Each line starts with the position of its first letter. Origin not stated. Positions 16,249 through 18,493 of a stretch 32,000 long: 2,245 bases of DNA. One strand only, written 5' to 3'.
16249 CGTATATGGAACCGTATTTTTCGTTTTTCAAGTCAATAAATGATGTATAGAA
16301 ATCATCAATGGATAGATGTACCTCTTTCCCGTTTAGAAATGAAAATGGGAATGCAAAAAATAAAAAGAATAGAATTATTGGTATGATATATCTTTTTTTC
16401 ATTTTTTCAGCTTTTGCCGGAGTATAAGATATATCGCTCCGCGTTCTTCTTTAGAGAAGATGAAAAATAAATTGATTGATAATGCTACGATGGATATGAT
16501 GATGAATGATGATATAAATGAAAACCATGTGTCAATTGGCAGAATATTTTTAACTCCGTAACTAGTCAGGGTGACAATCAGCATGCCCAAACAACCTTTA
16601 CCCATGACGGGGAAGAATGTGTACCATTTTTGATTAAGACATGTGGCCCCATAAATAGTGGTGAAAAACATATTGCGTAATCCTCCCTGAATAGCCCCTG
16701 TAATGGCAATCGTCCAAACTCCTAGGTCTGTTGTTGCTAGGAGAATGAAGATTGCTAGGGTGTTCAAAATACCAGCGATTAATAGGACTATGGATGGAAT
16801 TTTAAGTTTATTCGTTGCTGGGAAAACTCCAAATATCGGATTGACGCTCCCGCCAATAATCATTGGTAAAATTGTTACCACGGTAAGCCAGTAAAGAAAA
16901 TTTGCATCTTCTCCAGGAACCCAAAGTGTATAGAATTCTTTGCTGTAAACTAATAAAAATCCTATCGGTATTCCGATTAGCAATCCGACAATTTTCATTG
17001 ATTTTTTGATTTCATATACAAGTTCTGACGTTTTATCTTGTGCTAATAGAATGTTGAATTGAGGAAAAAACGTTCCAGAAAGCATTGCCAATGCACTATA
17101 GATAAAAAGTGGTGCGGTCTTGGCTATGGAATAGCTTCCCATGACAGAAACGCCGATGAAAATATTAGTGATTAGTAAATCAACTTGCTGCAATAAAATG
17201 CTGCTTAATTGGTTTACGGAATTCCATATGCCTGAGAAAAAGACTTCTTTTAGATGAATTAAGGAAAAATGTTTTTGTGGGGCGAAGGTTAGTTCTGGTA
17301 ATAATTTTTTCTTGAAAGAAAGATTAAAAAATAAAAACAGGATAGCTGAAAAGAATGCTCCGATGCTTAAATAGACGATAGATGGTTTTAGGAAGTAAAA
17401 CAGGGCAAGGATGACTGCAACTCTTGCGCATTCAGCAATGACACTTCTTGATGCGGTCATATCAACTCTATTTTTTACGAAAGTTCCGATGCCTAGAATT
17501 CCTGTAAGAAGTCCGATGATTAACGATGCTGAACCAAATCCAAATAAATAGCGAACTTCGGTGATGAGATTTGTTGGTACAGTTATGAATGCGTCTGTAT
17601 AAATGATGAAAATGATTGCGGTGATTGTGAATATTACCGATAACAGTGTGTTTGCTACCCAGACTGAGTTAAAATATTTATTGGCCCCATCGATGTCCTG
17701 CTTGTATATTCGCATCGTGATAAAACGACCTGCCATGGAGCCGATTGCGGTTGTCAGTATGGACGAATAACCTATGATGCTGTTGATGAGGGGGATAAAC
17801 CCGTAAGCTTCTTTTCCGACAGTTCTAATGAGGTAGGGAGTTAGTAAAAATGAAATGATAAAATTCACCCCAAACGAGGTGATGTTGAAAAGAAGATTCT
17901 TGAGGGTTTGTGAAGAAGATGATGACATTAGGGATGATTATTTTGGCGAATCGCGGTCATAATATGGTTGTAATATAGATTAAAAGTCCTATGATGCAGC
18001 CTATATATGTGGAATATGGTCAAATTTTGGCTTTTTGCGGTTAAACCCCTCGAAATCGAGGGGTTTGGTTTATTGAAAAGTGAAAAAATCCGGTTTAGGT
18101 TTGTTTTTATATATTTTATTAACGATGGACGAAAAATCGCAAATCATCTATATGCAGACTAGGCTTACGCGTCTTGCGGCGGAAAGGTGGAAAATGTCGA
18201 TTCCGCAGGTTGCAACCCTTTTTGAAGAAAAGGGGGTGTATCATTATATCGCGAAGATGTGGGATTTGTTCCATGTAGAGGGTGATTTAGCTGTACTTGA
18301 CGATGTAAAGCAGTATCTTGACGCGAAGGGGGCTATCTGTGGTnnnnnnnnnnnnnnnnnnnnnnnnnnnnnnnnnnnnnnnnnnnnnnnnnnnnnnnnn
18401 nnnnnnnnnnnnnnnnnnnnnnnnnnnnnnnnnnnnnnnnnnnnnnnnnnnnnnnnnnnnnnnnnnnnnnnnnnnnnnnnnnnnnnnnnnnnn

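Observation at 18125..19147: Overlapping DUF3791 / DUF3990 / DUF3791-like cassette; the middle protein carries PARP-like H-G-S and G-x-G-F-Y motifs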

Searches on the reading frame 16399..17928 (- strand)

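Call 3: search_protein_families(library=pfam, proteins=[window:16399-17928:-], max_evalue=0.1)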
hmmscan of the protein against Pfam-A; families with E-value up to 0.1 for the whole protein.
window:16399-17928:- (509 aa): 2 families
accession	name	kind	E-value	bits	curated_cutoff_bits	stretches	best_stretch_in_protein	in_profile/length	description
PF01943.22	Polysacc_synt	-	3.4e-10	40.2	28.2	1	9-291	2-270/274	Polysaccharide biosynthesis protein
PF13440.11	Polysacc_synt_3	-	2.1e-05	24.4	23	1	34-334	3-280/293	Polysaccharide biosynthesis protein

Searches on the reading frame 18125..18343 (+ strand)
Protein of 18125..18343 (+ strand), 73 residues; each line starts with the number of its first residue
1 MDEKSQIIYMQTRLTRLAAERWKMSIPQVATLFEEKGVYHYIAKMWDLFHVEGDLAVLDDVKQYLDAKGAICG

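Call 3: search_protein_families(library=pfam, proteins=[window:18125-18343:+], max_evalue=0.1)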
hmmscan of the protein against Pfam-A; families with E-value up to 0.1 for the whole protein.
window:18125-18343:+ (73 aa): 2 families
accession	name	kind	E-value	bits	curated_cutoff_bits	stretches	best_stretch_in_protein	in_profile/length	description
PF12668.12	DUF3791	-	1.2e-10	41.7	25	1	17-68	9-60/60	Protein of unknown function (DUF3791)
PF00778.23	DIX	-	0.04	14.2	22.2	0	16-46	18-48/77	DIX domain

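Call 5: search_protein_families(library=padloc, proteins=[window:18125-18343:+], max_evalue=1)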
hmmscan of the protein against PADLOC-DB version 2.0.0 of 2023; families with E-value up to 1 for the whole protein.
window:18125-18343:+ (73 aa): 4 families
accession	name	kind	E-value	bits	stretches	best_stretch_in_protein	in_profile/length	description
PDLC04445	PDC-M13C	-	3.2e-08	31.7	1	23-68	20-65/70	-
PDLC04433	PDC-M13A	-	3.2e-05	22.3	1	23-68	24-69/74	-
PDLC04434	PDC-M13A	-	9.1e-05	20.5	1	19-70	23-76/78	-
PDLC04863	PDC-S05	-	0.0008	17.7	1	38-66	26-54/68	-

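Call 6: search_protein_families(library=ncbifam, proteins=[window:18125-18343:+], max_evalue=1)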
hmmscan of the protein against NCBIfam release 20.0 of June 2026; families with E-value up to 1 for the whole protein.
window:18125-18343:+ (73 aa): 0 families

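Call 7: search_protein_families(library=phrogs, proteins=[window:18125-18343:+], max_evalue=1)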
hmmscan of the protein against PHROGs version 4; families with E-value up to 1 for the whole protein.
window:18125-18343:+ (73 aa): 0 families
